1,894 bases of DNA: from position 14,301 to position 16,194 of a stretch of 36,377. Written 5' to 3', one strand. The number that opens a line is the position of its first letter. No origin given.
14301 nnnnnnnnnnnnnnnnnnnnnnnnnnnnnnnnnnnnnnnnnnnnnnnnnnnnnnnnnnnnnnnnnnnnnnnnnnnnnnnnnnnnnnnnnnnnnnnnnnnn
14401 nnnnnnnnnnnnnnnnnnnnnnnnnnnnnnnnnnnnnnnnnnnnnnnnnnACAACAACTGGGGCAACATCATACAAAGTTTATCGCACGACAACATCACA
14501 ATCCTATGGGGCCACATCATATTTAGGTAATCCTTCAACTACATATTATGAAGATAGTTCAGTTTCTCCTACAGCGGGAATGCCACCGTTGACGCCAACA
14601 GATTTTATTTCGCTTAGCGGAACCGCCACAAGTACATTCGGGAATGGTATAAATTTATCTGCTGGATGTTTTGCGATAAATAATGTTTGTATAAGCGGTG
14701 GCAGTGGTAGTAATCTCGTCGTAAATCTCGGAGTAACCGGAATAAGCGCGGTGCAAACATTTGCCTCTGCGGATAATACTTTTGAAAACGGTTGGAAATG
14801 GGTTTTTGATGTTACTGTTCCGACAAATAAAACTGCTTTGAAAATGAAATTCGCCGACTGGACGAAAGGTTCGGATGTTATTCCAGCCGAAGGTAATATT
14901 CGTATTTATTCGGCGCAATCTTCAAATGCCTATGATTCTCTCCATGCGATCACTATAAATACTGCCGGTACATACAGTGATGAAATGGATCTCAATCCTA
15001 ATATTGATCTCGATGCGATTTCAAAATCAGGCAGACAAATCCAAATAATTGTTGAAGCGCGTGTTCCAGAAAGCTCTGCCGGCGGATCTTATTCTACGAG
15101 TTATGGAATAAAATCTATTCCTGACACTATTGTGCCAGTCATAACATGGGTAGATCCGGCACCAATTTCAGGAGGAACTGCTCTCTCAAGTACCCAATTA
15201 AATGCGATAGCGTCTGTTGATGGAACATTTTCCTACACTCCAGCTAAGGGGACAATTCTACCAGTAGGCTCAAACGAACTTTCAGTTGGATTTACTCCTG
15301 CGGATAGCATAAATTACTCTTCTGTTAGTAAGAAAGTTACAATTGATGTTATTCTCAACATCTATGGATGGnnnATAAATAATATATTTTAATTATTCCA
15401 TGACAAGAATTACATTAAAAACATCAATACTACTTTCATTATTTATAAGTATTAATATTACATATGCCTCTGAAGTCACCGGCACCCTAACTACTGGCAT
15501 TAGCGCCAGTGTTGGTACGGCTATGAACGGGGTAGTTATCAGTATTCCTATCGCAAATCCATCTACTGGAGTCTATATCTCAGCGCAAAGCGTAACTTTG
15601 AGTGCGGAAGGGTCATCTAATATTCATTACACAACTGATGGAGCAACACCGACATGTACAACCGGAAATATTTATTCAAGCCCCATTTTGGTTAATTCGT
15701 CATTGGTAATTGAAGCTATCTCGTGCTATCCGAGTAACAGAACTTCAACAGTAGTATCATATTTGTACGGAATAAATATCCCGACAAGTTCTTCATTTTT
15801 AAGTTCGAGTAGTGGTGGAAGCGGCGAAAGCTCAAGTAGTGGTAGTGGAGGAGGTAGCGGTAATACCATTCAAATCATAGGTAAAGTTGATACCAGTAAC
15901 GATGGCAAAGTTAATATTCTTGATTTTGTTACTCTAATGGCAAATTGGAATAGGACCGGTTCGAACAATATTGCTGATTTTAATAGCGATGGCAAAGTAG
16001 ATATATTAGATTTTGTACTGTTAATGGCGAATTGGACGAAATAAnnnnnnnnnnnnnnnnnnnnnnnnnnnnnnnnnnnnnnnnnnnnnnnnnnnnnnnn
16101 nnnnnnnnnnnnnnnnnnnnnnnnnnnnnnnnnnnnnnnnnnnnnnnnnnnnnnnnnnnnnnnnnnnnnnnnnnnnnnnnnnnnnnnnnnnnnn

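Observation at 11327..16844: The regulator, giant protein, dockerin and cohesin genes form one discrete accessory block between core genes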

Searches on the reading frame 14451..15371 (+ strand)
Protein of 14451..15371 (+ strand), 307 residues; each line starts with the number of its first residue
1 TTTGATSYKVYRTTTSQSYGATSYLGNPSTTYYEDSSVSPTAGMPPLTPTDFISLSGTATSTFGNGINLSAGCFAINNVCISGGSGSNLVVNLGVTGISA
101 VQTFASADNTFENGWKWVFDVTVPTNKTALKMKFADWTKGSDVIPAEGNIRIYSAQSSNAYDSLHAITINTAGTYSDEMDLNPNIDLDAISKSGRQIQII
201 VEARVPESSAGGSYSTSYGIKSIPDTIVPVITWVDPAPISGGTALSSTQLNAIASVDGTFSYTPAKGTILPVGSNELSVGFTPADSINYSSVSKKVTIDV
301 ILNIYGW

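Call 19: search_protein_families(library=pfam, proteins=[window:14451-15371:+], max_evalue=10)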
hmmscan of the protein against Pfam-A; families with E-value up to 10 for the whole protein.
window:14451-15371:+ (307 aa): 2 families
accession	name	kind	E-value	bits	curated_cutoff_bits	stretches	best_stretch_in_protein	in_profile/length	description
PF24507.1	Ig_CFAP65_4th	-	0.00084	20.1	27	1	256-290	21-55/76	CFAP65, fourth Ig-like domain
PF22544.2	HYDIN_VesB_CFA65-like_Ig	-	0.0044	17.7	25.5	1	255-299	44-85/100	HYDIN/CFA65/VesB-like, Ig-like domain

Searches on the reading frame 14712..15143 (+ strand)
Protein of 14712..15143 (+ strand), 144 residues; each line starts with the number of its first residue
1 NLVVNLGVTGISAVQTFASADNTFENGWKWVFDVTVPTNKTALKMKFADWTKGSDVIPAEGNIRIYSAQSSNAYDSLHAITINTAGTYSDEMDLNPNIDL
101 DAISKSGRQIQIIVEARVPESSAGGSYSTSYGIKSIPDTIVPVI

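Call 73: search_solved_structures(query=A3, max_evalue=10, show_alignments=1)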
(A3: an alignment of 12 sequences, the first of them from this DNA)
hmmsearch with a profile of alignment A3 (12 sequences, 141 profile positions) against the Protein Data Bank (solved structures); distinct sequences matched with E-value up to 10: 4.
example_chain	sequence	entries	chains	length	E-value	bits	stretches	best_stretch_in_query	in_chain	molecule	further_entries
6ta3_K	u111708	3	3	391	0.051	16.8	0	75-116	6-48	Kinesin-like protein KIF11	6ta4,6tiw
4k4k_A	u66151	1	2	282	0.054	16.7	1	17-54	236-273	Putative cell adhesion protein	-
4zpu_A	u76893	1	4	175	1.1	12.5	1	83-134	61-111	Lysozyme RrrD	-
6chg_D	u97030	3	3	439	1.3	12.2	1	16-82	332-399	KLLA0A08800p | Swd1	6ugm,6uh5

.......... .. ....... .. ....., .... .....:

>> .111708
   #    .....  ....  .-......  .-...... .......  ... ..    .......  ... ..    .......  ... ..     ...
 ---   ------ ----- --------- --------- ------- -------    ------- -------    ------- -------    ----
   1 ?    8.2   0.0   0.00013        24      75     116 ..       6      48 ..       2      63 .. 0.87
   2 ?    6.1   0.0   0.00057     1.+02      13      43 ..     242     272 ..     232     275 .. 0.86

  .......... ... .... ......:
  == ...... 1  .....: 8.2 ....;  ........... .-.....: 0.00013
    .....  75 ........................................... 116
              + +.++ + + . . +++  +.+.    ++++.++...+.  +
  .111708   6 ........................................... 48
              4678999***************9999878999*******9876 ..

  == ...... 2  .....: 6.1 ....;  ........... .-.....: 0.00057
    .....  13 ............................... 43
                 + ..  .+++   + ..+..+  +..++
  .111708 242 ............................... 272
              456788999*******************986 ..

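Call 75: search_protein_families(library=pfam, alignment_id=A3, max_evalue=1)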
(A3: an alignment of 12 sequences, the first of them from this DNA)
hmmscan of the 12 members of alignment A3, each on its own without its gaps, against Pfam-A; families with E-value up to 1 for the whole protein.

A. member 1, seq(144 aa): 1 family
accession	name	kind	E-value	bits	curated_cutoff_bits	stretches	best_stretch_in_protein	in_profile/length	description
PF17998.7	AgI_II_C2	-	0.043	14.7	27.1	1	39-127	55-126/148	Cell surface antigen I/II C2 terminal domain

B. families by the number of members that match (of 12 scanned): 8 families
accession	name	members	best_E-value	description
PF16760.10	CBM53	2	0.051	Starch/carbohydrate-binding module (family 53)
PF09965.14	DUF2199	1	0.0077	Uncharacterized protein conserved in bacteria (DUF2199)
PF12915.13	DUF3833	1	0.041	Protein of unknown function (DUF3833)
PF17998.7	AgI_II_C2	1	0.043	Cell surface antigen I/II C2 terminal domain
PF19294.4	DACZ_N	1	0.045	Diadenylate cyclase, N-terminal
PF23764.1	Beta-barrel_GLAA-B_II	1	0.11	GLAA-B beta-barrel domain II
PF22112.2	OmcA-like_N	1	0.13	OmcA-like N-terminal domain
PF17638.7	UL42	1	0.16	HCMV UL42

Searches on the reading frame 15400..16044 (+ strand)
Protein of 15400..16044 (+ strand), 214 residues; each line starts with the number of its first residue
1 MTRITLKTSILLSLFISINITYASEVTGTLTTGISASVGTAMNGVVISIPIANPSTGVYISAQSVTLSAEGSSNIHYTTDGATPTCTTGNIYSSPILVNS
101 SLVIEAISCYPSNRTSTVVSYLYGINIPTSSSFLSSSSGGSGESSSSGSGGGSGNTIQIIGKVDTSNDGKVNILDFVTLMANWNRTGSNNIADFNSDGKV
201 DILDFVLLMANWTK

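Call 4: search_protein_families(library=pfam, proteins=[window:15400-16044:+], max_evalue=0.01)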
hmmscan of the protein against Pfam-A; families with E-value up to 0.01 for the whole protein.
window:15400-16044:+ (214 aa): 6 families
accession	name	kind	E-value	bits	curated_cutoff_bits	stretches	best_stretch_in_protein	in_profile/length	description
PF13290.12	CHB_HEX_C_1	-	1.2e-11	44.8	22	1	54-119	1-66/67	Chitobiase/beta-hexosaminidase C-terminal domain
PF13287.12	Fn3_assoc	-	1.2e-10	41.8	23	1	65-120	1-56/59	Fn3 associated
PF00404.24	Dockerin_1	-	2.7e-06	27.9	22.9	1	164-209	3-53/57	Dockerin type I domain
PF00036.39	EF-hand_1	-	4.4e-06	26.3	25.4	0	158-181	4-27/29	EF hand domain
PF13499.12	EF-hand_7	-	0.00038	21.2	30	0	158-180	44-66/67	EF-hand domain pair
PF13405.12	EF-hand_6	-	0.0057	16.7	25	0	162-181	8-27/30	EF-hand domain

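Call 5: search_protein_families(library=ncbifam, proteins=[window:15400-16044:+], max_evalue=0.01)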
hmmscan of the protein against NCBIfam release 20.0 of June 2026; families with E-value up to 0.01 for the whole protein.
window:15400-16044:+ (214 aa): 1 family
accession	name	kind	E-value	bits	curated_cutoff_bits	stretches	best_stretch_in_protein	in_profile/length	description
NF041540.1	dockerin_GC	domain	0.00011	22.5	29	1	165-213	12-64/67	GC-type dockerin domain-anchored protein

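Call 77: search_protein_families(library=phrogs, proteins=[window:15400-16041:+], max_evalue=0.01)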
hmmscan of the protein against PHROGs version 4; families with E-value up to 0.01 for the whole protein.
window:15400-16041:+ (214 aa): 0 families

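Call 78: search_protein_families(library=padloc, proteins=[window:15400-16041:+], max_evalue=0.01)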
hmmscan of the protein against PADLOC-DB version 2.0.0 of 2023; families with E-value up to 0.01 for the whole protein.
window:15400-16041:+ (214 aa): 0 families
